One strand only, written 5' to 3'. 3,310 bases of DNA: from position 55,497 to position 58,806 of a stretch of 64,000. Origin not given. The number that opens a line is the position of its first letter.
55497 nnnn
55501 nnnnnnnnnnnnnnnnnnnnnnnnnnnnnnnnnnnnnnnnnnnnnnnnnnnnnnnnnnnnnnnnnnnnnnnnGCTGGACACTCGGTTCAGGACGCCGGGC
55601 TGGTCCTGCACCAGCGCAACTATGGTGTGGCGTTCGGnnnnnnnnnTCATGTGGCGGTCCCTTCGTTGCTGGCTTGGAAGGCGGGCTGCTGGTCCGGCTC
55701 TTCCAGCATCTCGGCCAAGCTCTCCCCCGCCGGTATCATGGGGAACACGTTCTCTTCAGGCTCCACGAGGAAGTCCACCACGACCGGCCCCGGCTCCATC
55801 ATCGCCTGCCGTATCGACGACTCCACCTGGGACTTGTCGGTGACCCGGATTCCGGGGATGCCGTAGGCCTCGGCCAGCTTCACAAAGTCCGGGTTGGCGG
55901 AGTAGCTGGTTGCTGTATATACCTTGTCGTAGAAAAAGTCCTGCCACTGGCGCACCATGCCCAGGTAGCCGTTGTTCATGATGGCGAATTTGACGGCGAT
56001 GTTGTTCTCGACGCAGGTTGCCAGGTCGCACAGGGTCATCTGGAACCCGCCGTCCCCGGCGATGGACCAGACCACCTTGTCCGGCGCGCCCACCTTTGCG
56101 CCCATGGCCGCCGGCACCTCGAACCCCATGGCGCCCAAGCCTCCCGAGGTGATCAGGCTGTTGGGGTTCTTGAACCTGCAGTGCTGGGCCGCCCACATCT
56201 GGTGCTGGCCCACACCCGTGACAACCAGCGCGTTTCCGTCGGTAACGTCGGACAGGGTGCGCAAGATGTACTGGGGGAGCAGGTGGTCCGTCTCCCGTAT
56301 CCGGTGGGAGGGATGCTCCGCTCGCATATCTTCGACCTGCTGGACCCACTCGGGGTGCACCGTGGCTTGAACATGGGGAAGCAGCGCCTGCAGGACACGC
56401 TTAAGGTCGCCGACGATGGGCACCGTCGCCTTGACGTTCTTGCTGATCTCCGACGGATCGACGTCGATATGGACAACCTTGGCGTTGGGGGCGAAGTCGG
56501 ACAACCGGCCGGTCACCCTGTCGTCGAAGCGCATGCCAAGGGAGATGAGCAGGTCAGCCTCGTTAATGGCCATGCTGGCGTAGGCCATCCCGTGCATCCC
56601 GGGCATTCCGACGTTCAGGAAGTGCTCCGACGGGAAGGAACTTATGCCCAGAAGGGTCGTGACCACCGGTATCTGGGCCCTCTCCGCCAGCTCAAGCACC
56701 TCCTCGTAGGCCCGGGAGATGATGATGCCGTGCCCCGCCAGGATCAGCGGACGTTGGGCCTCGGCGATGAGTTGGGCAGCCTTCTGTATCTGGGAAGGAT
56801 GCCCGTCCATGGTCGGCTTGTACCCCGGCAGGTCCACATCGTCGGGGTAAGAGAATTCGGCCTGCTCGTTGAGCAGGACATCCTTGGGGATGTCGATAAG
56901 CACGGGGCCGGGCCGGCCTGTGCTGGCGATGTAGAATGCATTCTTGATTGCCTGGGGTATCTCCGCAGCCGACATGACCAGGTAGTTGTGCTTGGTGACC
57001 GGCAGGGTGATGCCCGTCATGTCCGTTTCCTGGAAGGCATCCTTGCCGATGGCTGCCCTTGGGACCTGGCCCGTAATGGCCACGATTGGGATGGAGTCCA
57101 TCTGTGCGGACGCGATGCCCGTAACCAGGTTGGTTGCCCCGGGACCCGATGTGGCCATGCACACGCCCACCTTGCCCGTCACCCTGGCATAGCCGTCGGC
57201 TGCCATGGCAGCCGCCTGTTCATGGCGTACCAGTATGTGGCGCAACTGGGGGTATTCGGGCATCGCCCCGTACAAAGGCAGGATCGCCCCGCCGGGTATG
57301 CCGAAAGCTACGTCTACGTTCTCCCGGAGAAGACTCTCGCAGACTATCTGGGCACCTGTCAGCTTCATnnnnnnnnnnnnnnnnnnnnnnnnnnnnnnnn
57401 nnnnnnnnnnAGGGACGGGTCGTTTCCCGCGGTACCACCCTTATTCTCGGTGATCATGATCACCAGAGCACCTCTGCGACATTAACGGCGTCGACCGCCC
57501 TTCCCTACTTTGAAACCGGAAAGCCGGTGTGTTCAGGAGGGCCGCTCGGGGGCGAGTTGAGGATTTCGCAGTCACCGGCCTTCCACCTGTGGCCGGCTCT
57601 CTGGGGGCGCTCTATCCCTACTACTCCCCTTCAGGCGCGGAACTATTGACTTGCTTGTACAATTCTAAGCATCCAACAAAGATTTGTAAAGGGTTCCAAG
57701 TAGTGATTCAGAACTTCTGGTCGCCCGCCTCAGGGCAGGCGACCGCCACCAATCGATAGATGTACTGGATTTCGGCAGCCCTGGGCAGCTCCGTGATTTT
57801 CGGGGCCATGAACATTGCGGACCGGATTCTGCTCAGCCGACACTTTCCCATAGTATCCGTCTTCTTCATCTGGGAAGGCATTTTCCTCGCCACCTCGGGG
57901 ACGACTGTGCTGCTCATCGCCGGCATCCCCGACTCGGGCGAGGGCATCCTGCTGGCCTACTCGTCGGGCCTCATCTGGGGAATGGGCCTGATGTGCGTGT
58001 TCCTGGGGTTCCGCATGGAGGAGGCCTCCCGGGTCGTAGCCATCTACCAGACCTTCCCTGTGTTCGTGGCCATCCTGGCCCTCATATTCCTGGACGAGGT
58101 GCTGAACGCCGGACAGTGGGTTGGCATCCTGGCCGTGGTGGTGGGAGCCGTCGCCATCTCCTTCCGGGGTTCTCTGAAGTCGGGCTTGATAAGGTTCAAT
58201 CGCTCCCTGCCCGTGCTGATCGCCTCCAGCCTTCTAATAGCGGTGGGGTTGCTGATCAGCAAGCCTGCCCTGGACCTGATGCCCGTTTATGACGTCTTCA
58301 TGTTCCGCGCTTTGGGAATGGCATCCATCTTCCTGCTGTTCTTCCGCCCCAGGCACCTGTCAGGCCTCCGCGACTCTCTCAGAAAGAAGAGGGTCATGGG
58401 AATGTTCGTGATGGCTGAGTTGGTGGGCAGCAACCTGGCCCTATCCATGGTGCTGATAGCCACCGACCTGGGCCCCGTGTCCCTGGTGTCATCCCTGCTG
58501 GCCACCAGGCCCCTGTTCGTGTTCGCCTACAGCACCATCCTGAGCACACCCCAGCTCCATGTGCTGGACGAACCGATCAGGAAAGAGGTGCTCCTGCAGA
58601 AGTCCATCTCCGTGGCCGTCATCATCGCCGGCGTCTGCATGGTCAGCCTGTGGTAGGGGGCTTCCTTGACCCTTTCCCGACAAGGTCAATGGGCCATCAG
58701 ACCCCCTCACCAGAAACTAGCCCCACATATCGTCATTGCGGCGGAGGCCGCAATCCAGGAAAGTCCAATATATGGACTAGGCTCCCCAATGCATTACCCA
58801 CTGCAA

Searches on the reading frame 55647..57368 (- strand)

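Call 20: search_protein_families(library=pfam, proteins=[window:55647-57368:-], max_evalue=0.001)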
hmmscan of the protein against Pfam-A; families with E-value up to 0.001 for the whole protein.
window:55647-57368:- (573 aa): 3 families
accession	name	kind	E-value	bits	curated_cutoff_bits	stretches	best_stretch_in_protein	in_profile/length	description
PF02775.26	TPP_enzyme_C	-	5.9e-55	185.7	21.9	1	385-533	1-151/151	Thiamine pyrophosphate enzyme, C-terminal TPP binding domain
PF00205.28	TPP_enzyme_M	-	1.2e-50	171.2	30.4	1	194-329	1-137/137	Thiamine pyrophosphate enzyme, central domain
PF02776.23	TPP_enzyme_N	-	1.1e-40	138.6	26.8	1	4-117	2-116/119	Thiamine pyrophosphate enzyme, N-terminal TPP binding domain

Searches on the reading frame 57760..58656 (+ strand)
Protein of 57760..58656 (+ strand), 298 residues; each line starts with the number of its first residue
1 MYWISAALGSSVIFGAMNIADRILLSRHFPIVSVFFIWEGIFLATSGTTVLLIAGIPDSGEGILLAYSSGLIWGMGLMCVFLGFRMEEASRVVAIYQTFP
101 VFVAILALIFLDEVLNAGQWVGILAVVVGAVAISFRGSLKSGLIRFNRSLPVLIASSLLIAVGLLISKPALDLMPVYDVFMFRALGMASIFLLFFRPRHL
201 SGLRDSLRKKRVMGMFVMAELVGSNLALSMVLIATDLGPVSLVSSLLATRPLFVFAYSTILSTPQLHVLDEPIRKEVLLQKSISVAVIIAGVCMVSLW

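Call 20: search_protein_families(library=pfam, proteins=[window:57760-58656:+], max_evalue=0.001)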
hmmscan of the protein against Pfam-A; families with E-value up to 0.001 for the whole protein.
window:57760-58656:+ (298 aa): 1 family
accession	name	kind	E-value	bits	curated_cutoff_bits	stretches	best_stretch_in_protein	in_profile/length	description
PF00892.27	EamA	-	3.1e-14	53.9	28.2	1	2-134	2-134/135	EamA-like transporter family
